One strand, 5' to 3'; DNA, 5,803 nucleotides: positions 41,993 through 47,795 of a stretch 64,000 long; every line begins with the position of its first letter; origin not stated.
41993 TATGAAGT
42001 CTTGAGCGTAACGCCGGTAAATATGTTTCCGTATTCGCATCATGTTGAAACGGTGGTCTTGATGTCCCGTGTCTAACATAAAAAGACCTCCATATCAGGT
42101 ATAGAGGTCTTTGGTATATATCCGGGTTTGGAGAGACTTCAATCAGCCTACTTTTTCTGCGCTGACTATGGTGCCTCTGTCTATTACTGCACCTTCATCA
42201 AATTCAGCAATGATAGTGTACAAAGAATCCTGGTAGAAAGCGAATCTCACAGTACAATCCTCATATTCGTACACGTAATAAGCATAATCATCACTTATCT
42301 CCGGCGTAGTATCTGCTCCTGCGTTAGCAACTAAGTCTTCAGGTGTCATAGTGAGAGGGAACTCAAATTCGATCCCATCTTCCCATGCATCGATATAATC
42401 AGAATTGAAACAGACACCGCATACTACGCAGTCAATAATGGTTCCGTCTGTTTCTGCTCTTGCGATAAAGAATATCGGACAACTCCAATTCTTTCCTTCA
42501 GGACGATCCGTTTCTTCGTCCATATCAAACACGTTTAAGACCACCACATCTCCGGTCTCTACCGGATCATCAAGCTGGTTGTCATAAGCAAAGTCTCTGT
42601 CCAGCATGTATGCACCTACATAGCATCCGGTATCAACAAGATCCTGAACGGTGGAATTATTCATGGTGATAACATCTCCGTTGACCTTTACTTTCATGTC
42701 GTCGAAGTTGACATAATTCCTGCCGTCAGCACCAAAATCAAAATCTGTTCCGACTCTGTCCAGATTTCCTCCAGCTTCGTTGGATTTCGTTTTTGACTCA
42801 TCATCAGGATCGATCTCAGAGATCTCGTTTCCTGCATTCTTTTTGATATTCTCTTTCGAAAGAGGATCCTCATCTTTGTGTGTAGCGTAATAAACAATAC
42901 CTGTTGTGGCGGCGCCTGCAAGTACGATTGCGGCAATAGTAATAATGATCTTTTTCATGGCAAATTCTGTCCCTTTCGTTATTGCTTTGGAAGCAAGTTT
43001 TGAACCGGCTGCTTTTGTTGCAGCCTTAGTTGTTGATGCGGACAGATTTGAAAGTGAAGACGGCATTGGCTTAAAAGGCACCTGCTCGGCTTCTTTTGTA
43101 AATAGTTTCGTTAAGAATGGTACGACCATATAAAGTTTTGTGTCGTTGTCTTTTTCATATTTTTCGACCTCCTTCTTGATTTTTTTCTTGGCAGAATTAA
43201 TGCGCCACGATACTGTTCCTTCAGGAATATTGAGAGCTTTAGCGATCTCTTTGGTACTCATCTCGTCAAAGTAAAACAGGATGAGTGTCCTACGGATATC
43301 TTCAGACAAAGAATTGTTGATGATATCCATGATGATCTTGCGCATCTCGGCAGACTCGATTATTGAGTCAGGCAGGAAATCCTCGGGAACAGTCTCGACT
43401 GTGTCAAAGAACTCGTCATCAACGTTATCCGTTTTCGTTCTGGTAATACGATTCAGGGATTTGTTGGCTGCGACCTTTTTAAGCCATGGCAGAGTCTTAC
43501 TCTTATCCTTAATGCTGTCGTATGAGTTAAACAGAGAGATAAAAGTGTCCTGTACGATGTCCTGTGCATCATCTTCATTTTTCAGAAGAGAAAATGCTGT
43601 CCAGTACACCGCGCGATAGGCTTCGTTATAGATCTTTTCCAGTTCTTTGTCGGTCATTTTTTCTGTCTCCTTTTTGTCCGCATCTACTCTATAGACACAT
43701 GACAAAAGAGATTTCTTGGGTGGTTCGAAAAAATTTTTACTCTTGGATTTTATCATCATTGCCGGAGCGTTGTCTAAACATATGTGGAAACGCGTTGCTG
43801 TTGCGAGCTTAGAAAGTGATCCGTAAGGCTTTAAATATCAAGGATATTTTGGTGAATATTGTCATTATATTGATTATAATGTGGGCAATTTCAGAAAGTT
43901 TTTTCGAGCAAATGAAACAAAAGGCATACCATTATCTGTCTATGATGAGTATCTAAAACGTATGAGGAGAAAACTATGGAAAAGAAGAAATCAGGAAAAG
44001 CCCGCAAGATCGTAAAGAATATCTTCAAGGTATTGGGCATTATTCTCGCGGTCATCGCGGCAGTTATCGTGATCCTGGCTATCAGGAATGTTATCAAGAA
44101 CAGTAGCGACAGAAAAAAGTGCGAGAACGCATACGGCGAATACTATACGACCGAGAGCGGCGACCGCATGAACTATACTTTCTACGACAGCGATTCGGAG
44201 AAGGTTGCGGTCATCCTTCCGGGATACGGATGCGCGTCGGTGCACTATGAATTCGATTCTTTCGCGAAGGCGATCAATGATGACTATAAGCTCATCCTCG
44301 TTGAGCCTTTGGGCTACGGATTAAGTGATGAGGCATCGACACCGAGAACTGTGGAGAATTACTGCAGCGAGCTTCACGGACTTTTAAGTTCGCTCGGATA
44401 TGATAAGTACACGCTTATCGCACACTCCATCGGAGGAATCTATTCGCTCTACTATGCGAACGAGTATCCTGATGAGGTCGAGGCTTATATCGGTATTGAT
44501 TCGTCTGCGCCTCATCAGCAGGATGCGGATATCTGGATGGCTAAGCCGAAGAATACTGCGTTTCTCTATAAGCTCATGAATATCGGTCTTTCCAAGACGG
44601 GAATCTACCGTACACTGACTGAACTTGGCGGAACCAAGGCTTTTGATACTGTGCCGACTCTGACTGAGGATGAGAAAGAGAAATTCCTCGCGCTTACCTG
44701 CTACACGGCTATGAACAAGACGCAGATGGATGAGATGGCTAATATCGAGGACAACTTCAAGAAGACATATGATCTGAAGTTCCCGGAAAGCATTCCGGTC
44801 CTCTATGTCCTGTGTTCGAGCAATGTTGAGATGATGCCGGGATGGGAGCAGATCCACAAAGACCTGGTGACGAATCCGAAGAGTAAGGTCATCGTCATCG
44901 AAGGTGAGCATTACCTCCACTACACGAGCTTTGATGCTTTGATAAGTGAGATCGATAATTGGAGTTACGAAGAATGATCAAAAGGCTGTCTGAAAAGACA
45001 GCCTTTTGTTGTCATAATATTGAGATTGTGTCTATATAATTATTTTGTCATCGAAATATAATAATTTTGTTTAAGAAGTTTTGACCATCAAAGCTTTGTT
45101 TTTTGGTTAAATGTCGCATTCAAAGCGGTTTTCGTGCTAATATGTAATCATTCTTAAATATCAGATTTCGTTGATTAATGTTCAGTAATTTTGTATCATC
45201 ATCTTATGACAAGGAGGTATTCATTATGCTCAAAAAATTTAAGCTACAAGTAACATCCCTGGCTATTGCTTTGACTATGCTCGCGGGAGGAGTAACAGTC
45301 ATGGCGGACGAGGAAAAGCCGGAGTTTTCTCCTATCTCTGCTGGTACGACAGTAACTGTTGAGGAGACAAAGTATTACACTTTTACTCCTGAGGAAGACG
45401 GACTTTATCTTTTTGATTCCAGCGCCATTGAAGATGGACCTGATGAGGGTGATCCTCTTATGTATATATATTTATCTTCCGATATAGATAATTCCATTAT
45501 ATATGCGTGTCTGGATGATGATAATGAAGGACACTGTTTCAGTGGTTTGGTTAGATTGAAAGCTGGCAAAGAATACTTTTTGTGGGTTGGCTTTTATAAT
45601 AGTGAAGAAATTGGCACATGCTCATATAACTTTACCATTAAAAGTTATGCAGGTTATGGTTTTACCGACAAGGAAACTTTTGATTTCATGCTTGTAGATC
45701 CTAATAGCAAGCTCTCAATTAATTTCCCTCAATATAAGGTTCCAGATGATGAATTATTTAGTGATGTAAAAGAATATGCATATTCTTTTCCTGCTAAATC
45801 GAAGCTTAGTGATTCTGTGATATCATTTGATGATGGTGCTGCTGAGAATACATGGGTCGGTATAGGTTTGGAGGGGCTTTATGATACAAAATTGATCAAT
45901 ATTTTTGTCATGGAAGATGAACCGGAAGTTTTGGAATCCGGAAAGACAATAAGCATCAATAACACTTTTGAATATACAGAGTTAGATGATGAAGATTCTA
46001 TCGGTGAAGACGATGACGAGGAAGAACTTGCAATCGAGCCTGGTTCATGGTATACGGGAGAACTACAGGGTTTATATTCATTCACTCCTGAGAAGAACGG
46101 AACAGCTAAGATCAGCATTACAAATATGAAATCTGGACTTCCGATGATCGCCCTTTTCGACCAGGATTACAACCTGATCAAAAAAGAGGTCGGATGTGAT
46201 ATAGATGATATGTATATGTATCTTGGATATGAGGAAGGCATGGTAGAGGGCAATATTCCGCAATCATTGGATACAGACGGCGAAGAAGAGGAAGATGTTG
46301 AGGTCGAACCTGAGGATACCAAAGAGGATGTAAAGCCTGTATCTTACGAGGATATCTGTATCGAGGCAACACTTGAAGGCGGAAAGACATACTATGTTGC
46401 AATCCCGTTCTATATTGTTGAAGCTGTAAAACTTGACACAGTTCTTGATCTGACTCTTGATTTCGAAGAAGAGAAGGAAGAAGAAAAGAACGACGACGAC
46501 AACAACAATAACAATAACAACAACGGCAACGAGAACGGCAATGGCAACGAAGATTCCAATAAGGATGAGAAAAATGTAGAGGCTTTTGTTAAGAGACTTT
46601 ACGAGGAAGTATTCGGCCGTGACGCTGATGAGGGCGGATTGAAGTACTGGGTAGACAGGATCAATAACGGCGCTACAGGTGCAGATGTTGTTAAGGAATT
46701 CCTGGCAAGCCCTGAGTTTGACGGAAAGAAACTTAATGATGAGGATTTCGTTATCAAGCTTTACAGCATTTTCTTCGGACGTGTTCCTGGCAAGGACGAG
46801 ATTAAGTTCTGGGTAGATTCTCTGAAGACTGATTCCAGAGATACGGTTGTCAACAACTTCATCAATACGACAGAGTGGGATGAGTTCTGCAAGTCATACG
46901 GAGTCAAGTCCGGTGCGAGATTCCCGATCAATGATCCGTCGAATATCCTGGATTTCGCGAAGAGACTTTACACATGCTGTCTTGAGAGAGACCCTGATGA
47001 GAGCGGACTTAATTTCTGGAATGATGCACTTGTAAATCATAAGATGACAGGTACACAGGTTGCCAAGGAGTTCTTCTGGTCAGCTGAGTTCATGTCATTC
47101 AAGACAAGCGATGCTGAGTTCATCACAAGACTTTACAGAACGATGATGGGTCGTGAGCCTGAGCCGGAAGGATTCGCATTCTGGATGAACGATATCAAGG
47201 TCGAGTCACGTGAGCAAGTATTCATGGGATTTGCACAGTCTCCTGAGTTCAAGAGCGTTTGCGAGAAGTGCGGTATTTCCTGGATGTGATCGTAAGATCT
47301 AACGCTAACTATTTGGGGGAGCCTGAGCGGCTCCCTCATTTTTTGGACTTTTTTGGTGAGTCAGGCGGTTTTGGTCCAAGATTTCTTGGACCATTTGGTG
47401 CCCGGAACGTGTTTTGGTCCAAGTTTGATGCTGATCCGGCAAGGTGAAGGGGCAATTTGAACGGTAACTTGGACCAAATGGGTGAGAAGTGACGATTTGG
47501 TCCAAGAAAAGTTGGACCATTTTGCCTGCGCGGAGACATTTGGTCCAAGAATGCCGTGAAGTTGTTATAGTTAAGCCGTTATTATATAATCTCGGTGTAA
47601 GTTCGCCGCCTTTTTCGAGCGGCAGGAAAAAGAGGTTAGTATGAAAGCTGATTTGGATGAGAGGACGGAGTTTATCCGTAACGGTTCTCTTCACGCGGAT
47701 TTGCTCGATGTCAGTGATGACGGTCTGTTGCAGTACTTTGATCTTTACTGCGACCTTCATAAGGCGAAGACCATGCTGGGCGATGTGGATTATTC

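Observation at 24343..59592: Three different intergenic arrays share one grammar: possible undescribed repeat system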

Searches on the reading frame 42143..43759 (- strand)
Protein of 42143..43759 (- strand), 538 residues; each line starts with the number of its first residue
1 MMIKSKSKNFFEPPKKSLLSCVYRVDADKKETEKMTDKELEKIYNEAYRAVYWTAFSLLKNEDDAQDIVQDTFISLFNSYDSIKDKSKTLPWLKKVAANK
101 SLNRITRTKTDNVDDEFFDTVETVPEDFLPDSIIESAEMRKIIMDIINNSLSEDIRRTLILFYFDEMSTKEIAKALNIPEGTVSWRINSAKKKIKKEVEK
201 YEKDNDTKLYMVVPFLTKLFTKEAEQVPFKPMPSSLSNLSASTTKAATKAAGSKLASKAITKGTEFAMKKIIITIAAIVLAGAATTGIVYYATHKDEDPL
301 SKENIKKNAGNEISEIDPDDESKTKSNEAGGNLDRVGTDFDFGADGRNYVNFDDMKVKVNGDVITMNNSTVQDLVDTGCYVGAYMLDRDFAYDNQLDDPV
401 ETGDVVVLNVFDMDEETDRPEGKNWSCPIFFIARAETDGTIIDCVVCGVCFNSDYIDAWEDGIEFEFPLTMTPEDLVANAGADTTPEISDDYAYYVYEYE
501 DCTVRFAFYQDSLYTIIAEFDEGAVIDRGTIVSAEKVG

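Call 91: search_protein_families(library=ncbifam, proteins=[window:42143-43759:-], max_evalue=0.01)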
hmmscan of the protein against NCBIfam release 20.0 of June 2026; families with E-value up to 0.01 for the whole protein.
window:42143-43759:- (538 aa): 93 families (the best 25 are shown)
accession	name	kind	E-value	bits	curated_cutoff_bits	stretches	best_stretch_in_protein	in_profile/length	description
TIGR02985.1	Sig70_bacteroi1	subfamily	1.3e-26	93.8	126.4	1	40-197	3-161/162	RNA polymerase sigma-70 factor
TIGR02937.1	sigma70-ECF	superfamily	1.7e-26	92.9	42.9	1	39-197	2-164/165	sigma-70 family RNA polymerase sigma factor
TIGR02983.1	SigE-fam_strep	subfamily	1.7e-22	80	141.55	1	34-199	2-159/162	SigE family RNA polymerase sigma factor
NF008888.0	PRK11922.1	equivalog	4e-22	79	204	1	36-200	28-198/231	RNA polymerase sigma factor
NF009174.0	PRK12522.1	equivalog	4.1e-22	79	217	1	38-201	3-170/175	RNA polymerase sigma factor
NF007223.0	PRK09641.1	equivalog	1.1e-20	74.2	209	1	39-199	22-185/187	RNA polymerase sigma factor SigW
NF006930.0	PRK09415.1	subfamily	3.8e-20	72.5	198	1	31-200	10-177/179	RNA polymerase factor sigma C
NF058625.1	sigma_PG0214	equivalog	8.8e-20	71.1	130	1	35-204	1-167/170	GFO_1088 family ECF-type sigma factor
TIGR02950.1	SigM_subfam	subfamily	2.4e-18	66.5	147.95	1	40-198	2-158/159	RNA polymerase sigma factor, SigM family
NF009195.0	PRK12543.1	subfamily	1.5e-17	63.7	197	1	38-205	20-185/192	RNA polymerase sigma factor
NF007227.0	PRK09645.1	subfamily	2.2e-17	63.5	202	1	30-201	5-173/177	sigma-70 family RNA polymerase sigma factor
TIGR02954.1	Sig70_famx3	hypoth_equivalog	2.2e-17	63.3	188.5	1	34-200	12-169/170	RNA polymerase sigma-70 factor, TIGR02954 family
NF009168.0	PRK12515.1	subfamily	2.6e-17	62.9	236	1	41-198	25-179/189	RNA polymerase sigma factor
NF007216.0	PRK09638.1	equivalog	5.3e-17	62.2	194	1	36-201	16-177/180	RNA polymerase sigma factor SigY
NF008891.0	PRK11924.1-5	subfamily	9.1e-17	61.7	259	1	37-199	2-164/171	RNA polymerase sigma factor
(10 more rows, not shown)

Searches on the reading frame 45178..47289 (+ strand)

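Call 10: search_protein_families(library=pfam, proteins=[window:45178-47289:+])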
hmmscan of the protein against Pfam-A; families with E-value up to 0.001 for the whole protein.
window:45178-47289:+ (703 aa): 1 family
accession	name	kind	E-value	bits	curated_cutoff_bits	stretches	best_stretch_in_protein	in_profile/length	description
PF13946.11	DUF4214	-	7.4e-49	164.2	23.2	4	629-694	1-71/72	Domain of unknown function (DUF4214)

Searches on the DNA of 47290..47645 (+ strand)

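Call 84: search_dna_similar(query=window:47340-47560:+, collection=plasmids, mode=distant, max_evalue=0.01, max_rows=10)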
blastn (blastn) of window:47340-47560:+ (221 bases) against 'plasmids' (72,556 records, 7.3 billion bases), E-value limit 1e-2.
No match.

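Call 103: search_rna_families(source=window, start=47290, end=47645, threshold=evalue, max_evalue=1)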
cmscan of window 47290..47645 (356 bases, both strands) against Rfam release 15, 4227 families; matches with E-value up to 1: 1.
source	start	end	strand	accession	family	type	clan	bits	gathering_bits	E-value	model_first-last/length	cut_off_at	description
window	47551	47580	+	RF01615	ceN111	Gene; snRNA; snoRNA; CD-box;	-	18.9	43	0.8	1-70/70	no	Nematode snoRNA ceN111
